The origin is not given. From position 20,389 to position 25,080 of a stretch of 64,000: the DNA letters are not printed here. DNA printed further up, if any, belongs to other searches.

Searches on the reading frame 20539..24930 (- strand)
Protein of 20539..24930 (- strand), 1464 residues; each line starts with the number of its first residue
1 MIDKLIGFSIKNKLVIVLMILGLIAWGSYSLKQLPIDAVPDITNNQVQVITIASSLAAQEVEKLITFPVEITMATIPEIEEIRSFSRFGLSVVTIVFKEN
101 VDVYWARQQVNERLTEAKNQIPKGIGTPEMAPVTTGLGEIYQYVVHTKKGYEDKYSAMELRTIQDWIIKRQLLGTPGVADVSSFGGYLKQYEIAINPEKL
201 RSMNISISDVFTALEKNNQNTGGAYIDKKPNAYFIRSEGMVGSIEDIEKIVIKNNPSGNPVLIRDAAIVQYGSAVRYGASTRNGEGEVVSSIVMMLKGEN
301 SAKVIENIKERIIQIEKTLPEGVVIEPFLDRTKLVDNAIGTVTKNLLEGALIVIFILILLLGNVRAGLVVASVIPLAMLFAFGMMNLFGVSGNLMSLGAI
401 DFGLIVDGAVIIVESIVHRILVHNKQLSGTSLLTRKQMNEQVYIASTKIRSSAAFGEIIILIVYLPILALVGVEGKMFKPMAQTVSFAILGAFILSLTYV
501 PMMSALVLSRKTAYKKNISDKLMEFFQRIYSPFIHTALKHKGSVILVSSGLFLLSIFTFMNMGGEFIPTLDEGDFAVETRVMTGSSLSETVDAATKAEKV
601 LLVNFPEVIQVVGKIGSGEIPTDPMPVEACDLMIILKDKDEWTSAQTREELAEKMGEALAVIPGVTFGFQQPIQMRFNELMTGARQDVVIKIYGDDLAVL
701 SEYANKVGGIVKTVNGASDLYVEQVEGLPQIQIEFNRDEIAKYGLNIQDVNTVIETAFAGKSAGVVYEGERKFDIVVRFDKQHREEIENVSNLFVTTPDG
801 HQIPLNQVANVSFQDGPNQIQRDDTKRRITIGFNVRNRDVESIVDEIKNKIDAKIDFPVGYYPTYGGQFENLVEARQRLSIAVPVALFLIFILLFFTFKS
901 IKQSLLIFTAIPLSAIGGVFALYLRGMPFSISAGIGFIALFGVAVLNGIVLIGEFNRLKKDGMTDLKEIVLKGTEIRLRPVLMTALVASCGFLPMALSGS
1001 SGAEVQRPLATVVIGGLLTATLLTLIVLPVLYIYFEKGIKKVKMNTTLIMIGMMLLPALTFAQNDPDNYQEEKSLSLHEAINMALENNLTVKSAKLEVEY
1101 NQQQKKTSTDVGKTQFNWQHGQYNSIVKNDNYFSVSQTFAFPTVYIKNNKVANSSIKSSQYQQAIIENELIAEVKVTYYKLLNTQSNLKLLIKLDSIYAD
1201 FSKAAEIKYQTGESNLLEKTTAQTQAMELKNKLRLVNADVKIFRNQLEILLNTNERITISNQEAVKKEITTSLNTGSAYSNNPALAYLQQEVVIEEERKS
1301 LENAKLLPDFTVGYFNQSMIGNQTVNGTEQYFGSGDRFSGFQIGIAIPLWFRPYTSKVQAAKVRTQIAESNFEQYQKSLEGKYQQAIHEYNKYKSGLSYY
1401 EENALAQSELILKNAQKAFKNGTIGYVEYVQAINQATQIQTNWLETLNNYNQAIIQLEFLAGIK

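Call 80: search_protein_families(library=pfam, proteins=[window:20539-24930:-], max_evalue=0.00001)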
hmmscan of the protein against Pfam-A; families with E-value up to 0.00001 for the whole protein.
window:20539-24930:- (1464 aa): 2 families
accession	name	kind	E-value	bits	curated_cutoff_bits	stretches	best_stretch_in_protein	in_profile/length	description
PF00873.25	ACR_tran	-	1.7e-287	956.8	28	1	6-1035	2-1020/1021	AcrB/AcrD/AcrF family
PF02321.23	OEP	-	2.9e-35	122.2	22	2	1277-1462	7-187/187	Outer membrane efflux protein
